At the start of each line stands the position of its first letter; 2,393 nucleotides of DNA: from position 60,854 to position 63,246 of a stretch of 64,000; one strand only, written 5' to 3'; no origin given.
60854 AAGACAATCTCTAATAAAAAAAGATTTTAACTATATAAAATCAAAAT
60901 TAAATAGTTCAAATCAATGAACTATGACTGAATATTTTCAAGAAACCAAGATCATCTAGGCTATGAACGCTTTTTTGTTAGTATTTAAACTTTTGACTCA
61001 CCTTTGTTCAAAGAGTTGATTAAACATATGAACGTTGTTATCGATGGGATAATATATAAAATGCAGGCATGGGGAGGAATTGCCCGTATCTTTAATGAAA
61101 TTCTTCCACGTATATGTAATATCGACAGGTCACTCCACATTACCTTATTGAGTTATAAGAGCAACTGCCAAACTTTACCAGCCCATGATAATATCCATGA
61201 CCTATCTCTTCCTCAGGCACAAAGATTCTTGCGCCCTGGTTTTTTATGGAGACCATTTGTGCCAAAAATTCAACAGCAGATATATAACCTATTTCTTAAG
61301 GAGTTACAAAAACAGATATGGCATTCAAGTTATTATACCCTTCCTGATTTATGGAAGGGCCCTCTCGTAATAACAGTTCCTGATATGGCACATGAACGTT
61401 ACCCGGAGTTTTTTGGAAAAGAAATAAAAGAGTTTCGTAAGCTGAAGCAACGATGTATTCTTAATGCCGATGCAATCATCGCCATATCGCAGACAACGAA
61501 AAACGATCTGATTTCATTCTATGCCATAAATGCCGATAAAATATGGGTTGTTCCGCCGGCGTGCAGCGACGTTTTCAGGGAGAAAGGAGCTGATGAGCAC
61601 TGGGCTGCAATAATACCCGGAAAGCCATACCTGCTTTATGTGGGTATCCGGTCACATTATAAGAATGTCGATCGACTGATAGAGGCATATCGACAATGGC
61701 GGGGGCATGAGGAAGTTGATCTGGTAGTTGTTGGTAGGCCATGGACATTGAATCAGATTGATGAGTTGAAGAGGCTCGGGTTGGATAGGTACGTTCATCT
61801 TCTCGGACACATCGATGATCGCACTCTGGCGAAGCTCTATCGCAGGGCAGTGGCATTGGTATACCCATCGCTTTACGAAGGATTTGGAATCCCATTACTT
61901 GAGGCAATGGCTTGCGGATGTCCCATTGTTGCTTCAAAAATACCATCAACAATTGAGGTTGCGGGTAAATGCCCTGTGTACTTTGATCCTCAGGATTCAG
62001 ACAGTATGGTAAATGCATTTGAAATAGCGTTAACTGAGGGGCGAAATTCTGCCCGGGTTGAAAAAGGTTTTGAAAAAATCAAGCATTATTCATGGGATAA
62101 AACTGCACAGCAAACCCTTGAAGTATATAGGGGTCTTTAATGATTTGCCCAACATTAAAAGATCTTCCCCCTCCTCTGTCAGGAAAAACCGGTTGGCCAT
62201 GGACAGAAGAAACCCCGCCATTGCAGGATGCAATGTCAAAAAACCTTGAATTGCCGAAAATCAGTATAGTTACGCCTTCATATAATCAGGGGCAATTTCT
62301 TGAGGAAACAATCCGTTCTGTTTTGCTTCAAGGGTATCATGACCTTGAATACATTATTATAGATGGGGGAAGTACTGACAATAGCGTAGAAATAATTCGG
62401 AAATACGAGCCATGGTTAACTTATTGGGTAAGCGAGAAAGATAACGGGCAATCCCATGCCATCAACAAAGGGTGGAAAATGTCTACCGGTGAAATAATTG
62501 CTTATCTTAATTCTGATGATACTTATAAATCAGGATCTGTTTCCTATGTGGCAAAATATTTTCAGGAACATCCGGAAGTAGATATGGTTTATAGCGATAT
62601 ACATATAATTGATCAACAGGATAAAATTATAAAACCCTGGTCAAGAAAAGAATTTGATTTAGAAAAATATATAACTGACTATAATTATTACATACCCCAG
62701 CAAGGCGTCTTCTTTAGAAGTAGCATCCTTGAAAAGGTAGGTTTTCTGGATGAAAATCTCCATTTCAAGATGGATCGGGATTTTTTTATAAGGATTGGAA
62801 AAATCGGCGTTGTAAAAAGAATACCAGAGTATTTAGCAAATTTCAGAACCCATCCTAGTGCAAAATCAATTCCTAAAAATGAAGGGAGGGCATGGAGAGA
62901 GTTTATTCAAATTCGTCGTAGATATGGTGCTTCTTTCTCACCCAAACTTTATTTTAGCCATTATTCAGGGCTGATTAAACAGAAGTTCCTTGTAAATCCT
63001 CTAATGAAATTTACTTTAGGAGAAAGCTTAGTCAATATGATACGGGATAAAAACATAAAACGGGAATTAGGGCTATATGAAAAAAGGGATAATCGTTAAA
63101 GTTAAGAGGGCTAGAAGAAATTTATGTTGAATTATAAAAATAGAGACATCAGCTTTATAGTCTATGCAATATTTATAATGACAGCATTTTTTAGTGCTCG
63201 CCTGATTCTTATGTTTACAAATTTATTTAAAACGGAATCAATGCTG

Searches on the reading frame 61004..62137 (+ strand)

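Call 85: search_protein_families(library=pfam, proteins=[window:61004-62137:+], max_evalue=0.001)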
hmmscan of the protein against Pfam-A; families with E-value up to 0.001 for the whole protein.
window:61004-62137:+ (378 aa): 5 families
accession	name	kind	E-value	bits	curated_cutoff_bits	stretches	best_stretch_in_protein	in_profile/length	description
PF00534.26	Glycos_transf_1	-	5.6e-30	104.6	26.4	1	205-352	13-165/172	Glycosyl transferases group 1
PF13692.12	Glyco_trans_1_4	-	1.9e-26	93.4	27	1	208-343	2-140/142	Glycosyl transferases group 1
PF13439.12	Glyco_transf_4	-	1.2e-09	38.9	28.5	1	74-186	45-165/170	Glycosyltransferase Family 4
PF20706.3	GT4-conflict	-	4.2e-07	29.7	26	1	205-312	195-312/385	Family 4 Glycosyltransferase in conflict systems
PF13524.12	Glyco_trans_1_2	-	9.6e-06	26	25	1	227-372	7-143/144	Glycosyl transferase-like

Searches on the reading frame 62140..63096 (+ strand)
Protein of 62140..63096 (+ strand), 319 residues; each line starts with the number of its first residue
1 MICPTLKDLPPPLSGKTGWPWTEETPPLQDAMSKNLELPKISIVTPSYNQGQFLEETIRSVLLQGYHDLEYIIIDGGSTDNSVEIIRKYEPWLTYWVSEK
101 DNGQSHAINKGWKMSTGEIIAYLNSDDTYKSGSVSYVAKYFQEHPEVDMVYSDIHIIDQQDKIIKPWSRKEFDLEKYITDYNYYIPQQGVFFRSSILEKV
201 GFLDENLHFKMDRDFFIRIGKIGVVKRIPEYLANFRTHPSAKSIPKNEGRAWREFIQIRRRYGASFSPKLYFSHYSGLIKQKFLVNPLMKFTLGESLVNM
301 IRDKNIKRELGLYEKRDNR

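Call 85: search_protein_families(library=pfam, proteins=[window:62140-63096:+], max_evalue=0.001)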
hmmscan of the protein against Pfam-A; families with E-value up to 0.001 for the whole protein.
window:62140-63096:+ (319 aa): 3 families
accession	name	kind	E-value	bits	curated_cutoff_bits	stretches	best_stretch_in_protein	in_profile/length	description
PF00535.33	Glycos_transf_2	-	2e-28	99.8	23.3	1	42-198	1-165/168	Glycosyl transferase family 2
PF10111.15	Glyco_tranf_2_2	-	1.6e-10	41.4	27.3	1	45-223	4-203/276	Glycosyltransferase like family 2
PF13641.12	Glyco_tranf_2_3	-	2e-08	35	27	1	39-176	1-144/230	Glycosyltransferase like family 2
